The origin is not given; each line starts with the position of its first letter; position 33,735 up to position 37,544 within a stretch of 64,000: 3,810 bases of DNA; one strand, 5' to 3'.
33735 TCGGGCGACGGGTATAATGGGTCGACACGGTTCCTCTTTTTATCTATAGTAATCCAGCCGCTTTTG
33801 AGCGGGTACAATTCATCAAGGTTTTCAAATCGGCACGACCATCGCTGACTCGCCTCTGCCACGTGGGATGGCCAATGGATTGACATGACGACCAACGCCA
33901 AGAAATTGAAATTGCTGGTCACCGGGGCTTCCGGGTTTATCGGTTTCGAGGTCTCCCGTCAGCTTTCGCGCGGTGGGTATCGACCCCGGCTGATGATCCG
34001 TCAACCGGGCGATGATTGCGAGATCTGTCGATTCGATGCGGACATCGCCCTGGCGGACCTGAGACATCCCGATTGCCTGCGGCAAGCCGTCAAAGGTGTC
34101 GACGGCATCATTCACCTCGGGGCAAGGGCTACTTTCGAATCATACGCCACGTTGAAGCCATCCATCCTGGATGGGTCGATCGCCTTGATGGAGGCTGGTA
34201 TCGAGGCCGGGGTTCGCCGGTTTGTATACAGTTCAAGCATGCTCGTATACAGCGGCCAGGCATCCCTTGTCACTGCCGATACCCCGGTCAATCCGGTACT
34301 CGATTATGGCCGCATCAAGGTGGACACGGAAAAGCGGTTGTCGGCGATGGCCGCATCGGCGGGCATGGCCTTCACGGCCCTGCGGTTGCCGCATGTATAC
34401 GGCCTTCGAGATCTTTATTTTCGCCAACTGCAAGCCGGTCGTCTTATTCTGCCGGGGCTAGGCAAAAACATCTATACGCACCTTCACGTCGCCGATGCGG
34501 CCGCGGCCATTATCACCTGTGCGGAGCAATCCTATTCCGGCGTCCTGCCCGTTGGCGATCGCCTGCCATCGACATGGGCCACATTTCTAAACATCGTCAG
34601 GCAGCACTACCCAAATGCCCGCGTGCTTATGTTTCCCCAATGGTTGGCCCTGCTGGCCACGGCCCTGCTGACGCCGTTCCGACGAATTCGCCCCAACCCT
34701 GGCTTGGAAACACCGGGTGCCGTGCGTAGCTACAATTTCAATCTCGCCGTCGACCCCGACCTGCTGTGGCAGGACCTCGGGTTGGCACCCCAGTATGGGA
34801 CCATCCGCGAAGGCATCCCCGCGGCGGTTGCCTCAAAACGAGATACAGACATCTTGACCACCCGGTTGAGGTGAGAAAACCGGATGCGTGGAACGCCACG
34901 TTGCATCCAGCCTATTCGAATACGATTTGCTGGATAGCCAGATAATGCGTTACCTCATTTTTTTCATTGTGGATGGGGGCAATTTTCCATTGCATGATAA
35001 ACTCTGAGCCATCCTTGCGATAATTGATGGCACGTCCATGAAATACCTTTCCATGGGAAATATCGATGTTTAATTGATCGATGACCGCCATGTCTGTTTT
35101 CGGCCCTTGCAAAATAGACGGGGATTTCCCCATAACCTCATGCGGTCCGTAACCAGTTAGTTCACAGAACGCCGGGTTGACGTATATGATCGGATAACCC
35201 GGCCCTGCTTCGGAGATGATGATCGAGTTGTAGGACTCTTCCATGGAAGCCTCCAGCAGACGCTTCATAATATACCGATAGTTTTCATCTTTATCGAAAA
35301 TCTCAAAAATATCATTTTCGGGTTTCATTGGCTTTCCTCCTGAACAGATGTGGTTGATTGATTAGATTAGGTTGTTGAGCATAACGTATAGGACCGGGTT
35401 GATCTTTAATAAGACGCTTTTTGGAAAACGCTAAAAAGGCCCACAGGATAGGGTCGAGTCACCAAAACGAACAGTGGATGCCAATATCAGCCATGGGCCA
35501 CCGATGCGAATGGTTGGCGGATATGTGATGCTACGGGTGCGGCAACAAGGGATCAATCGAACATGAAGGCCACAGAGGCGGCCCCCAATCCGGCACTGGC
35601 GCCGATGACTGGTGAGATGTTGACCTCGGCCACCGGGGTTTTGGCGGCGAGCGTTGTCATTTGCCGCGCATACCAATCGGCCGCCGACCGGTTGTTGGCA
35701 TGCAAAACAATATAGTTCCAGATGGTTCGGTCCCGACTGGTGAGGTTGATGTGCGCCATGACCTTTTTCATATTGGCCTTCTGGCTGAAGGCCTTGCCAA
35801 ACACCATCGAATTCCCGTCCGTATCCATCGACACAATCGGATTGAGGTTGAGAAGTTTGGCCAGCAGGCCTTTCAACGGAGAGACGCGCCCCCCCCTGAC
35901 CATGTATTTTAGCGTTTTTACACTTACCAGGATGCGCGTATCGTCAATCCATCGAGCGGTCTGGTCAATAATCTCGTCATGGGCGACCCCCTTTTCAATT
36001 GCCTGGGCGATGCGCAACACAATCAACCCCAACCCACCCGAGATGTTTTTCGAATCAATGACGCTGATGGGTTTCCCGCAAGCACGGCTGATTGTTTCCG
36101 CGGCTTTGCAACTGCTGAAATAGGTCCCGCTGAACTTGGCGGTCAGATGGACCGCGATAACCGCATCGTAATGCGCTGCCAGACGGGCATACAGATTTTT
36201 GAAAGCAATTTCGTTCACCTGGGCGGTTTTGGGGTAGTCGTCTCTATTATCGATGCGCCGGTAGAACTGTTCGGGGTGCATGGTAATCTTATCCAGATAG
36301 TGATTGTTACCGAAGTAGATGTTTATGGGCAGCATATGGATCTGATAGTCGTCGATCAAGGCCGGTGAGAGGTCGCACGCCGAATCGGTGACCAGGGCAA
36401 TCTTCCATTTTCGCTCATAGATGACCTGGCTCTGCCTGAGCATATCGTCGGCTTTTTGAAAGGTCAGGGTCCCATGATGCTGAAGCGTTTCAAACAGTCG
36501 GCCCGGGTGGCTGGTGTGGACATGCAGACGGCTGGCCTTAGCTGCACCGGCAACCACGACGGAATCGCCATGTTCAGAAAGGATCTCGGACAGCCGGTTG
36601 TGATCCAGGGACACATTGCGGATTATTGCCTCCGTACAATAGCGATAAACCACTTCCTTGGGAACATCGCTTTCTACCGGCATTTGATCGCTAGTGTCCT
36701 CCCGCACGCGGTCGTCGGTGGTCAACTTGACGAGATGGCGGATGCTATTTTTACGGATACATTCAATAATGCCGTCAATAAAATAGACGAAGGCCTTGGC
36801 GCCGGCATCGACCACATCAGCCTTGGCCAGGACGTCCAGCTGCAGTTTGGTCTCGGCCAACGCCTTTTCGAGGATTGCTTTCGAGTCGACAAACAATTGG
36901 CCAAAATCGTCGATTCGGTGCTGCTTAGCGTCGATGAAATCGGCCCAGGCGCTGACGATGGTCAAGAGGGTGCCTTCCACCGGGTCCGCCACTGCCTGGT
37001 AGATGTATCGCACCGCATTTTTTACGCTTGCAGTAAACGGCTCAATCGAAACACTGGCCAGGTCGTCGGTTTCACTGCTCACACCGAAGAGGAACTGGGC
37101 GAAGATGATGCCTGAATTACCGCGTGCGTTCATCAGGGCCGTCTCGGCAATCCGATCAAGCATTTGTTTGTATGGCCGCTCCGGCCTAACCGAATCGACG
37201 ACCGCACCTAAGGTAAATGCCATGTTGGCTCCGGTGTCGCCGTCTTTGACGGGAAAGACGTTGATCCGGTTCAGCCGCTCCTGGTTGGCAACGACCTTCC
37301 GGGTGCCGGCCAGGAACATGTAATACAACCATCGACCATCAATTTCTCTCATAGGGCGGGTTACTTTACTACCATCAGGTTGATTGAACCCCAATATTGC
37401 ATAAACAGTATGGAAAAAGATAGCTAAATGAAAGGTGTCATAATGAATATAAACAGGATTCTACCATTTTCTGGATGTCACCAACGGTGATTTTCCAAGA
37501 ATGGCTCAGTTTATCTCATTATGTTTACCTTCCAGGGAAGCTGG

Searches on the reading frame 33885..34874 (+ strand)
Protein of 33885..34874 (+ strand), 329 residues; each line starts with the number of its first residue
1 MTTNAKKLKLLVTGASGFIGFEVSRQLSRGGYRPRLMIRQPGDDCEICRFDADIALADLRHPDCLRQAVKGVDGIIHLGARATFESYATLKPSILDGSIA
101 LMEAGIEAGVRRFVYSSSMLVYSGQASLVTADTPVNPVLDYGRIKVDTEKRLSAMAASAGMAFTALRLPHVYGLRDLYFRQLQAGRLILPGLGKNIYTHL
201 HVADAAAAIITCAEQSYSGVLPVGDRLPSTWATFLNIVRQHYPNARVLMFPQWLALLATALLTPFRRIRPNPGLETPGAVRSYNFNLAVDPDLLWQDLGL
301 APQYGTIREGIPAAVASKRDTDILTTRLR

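Call 25: search_protein_families(library=pfam, proteins=[window:33885-34874:+], max_evalue=0.001)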
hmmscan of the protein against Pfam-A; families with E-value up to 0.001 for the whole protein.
window:33885-34874:+ (329 aa): 6 families
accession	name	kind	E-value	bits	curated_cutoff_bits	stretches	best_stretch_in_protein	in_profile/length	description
PF01370.27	Epimerase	-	4.6e-27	95.4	20.9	1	11-217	2-229/240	NAD dependent epimerase/dehydratase family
PF13460.12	NAD_binding_10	-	2.6e-11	44.2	27.2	1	14-171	1-146/184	NAD(P)H-binding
PF01073.25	3Beta_HSD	-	5.1e-10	39.3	22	1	11-176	1-186/280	3-beta hydroxysteroid dehydrogenase/isomerase family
PF05368.20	NmrA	-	1.5e-09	38.4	27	1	7-119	2-108/298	NmrA-like family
PF16363.11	GDP_Man_Dehyd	-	3.4e-07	30.5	27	1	11-175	1-187/332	GDP-mannose 4,6 dehydratase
PF04321.23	RmlD_sub_bind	-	1.2e-05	25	27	1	9-174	2-154/287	RmlD substrate binding domain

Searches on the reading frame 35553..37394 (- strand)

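Call 25: search_protein_families(library=pfam, proteins=[window:35553-37394:-], max_evalue=0.001)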
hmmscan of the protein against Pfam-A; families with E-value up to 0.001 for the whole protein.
window:35553-37394:- (613 aa): 4 families
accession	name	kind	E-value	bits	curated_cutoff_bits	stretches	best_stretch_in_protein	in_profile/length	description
PF02645.21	DegV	-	4e-68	230.2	27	1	331-611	1-278/280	Uncharacterised protein, DegV family COG1307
PF02734.22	Dak2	-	6e-30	104.9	27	1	48-210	1-173/174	DAK2 domain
PF21645.3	FakA-like_M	-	1.2e-17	63.9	24.9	1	250-323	2-78/80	Fatty acid kinase subunit A-like, middle domain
PF13684.11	FakA-like_C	-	8.1e-06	25.8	23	1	426-573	59-185/216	Fatty acid kinase subunit A-like, C-terminal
